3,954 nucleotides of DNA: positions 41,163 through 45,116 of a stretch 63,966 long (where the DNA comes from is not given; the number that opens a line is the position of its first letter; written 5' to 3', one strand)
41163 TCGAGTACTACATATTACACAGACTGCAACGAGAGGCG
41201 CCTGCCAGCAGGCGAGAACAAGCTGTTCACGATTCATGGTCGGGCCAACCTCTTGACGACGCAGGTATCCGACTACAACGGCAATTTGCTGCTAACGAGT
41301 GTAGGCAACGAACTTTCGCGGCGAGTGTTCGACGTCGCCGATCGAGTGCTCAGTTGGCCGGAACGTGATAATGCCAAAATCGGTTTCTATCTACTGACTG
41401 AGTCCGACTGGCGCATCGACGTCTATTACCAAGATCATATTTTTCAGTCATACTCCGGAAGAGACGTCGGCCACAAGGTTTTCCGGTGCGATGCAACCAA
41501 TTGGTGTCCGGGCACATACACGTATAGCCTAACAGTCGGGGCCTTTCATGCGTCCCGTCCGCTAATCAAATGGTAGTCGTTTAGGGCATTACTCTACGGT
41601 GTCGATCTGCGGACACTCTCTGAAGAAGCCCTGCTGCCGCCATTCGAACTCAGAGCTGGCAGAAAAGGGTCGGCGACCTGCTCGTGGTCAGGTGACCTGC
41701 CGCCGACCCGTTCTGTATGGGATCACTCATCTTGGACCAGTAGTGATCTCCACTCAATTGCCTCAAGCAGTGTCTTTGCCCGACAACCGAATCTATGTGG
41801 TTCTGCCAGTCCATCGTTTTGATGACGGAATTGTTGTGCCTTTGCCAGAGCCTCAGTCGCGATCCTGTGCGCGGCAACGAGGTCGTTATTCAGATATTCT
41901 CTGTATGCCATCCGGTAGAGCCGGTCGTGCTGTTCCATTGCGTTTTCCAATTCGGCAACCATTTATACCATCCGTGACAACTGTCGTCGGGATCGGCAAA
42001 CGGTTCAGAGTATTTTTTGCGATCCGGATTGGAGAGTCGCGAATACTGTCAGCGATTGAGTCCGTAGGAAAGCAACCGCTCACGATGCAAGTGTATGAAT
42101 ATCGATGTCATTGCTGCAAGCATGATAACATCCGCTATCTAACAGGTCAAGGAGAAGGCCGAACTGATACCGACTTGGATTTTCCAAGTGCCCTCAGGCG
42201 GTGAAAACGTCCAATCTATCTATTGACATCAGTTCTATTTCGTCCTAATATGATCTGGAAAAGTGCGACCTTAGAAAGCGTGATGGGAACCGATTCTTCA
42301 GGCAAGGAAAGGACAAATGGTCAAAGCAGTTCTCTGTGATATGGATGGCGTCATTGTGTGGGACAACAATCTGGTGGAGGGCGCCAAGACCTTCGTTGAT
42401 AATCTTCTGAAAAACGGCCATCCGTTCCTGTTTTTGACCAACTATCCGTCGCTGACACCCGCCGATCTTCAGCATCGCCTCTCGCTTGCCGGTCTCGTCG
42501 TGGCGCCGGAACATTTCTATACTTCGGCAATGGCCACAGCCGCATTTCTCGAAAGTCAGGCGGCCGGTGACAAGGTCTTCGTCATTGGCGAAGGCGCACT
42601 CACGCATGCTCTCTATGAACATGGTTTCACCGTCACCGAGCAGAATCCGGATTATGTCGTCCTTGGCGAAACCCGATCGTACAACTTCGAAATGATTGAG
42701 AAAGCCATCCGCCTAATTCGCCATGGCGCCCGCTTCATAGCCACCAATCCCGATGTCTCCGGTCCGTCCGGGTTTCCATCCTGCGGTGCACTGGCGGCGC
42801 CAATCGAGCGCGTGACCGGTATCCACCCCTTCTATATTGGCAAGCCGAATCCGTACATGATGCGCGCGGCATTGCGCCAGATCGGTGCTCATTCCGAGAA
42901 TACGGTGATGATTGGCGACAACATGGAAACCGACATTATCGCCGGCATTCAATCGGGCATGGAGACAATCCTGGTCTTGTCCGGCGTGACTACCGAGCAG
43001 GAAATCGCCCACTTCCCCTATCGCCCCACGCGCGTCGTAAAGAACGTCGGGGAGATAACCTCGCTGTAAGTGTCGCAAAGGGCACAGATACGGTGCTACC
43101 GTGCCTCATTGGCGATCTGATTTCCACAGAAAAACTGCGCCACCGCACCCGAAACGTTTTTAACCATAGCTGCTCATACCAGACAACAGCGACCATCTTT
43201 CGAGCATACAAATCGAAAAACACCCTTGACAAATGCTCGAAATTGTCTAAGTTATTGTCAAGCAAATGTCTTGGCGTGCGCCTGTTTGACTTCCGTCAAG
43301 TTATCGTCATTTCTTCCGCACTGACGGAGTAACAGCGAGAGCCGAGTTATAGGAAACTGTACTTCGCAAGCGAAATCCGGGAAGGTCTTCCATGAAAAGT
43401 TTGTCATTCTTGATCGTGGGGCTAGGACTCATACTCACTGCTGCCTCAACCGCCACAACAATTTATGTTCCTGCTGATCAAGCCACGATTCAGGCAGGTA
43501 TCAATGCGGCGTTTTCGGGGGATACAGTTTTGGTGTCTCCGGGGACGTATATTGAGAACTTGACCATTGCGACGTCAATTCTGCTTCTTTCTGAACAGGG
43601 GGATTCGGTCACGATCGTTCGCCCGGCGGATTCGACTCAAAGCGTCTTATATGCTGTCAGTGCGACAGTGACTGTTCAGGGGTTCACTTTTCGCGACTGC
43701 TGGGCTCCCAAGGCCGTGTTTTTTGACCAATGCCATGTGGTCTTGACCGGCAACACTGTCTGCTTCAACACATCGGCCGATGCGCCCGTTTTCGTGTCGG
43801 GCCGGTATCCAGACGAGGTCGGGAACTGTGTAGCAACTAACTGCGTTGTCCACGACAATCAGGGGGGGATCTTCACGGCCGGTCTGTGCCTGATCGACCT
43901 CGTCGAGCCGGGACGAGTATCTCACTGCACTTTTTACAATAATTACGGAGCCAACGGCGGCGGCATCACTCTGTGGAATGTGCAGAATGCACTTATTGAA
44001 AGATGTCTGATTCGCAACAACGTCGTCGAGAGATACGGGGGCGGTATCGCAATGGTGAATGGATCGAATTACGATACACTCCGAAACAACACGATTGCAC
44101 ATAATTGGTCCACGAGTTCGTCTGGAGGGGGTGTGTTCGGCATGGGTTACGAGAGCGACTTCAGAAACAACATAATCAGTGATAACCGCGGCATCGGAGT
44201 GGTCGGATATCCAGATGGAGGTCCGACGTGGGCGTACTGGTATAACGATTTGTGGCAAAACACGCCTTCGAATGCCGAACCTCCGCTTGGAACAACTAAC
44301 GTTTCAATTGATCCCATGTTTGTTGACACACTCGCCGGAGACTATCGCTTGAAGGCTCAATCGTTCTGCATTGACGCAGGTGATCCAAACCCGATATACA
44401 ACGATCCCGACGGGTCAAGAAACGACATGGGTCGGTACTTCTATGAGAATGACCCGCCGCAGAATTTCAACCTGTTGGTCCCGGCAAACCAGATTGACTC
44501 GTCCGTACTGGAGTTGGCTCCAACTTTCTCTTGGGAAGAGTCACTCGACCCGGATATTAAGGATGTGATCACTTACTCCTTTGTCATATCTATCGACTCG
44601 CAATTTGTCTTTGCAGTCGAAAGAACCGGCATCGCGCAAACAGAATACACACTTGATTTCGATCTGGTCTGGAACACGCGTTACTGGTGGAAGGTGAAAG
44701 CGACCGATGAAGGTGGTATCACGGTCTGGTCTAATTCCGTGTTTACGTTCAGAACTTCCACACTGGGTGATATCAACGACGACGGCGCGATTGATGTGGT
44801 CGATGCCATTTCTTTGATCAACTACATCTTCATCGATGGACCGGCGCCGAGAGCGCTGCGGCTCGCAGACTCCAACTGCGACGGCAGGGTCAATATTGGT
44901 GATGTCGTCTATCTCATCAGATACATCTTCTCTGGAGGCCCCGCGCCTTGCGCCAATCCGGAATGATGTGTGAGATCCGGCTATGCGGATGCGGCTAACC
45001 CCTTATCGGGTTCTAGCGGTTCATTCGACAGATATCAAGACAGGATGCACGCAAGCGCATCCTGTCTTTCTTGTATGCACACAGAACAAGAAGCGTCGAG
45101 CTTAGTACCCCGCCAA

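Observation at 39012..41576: Adjacent genes combining cohesin-like and dockerin-like modules: possible scaffold or adaptor of a surface assembly system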

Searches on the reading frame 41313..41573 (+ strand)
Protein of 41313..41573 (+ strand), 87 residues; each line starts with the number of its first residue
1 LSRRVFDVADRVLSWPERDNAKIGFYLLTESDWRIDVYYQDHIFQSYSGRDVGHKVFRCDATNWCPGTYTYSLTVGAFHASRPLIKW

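Call 63: search_protein_families(library=pfam, proteins=[window:41313-41573:+], max_evalue=10)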
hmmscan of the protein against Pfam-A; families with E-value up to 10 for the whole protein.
seq(87 aa): 0 families

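Call 64: search_protein_families(library=ncbifam, proteins=[window:41313-41573:+], max_evalue=10)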
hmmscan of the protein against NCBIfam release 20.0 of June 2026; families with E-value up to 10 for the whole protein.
seq(87 aa): 0 families

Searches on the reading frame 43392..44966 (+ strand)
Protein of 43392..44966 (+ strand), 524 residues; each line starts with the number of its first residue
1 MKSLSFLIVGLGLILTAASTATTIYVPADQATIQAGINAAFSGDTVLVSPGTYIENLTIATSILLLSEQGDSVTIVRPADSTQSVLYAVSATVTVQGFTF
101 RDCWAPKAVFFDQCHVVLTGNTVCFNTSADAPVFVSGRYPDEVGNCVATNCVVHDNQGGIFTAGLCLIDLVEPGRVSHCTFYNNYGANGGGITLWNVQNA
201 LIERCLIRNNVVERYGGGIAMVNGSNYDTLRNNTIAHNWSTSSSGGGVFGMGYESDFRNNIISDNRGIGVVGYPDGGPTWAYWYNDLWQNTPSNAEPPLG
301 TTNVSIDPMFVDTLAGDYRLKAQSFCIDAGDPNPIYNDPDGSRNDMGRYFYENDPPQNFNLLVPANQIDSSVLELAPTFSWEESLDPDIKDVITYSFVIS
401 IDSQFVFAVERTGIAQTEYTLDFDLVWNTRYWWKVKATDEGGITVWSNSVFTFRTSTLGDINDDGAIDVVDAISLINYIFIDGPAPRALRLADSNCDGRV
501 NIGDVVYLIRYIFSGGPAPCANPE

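Call 3: search_protein_families(library=pfam, proteins=[window:43392-44966:+], max_evalue=1)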
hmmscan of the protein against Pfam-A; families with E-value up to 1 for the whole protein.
window:43392-44966:+ (524 aa): 8 families
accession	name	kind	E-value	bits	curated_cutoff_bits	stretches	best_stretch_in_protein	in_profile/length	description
PF13229.12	Beta_helix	-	3.7e-20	72.6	25.9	3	90-238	8-137/158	Right handed beta helix region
PF05048.19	NosD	-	3e-10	40.3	23.6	2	38-233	2-167/212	Periplasmic copper-binding protein (NosD)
PF00404.24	Dockerin_1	-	6.9e-10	39.4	22.9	1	458-512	1-56/57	Dockerin type I domain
PF17161.10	DUF5123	-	8.7e-07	30.5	35.1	2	229-332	2-111/113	Domain of unknown function (DUF5123)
PF08480.16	Disaggr_assoc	-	0.0012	19.3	22.6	1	224-323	69-172/194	Disaggregatase related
PF25788.1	Ig_Rha78A_N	-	0.014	16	27.4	1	376-450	19-97/105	Rha78A-like, N-terminal immunoglobulin domain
PF00041.27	fn3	-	0.14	12.9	25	1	378-452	17-83/84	Fibronectin type III domain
PF10662.15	PduV-EutP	-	0.21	11.8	21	1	44-86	38-80/143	Ethanolamine utilisation - propanediol utilisation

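Call 4: search_protein_families(library=ncbifam, proteins=[window:43392-44966:+], max_evalue=1)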
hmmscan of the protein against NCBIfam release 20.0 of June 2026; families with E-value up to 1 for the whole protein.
window:43392-44966:+ (524 aa): 3 families
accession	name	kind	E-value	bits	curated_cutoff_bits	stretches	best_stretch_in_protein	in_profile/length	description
TIGR04247.1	NosD_copper_fam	subfamily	1.7e-07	30.2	300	2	33-102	1-66/377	nitrous oxide reductase family maturation protein NosD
NF049990.1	CellobisidaseCelK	equivalog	2.8e-05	22.5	1700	1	423-513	793-883/889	cellulose 1,4-beta-cellobiosidase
TIGR03804.1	para_beta_helix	repeat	0.023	14.4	19.45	1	204-238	9-42/44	parallel beta-helix repeat protein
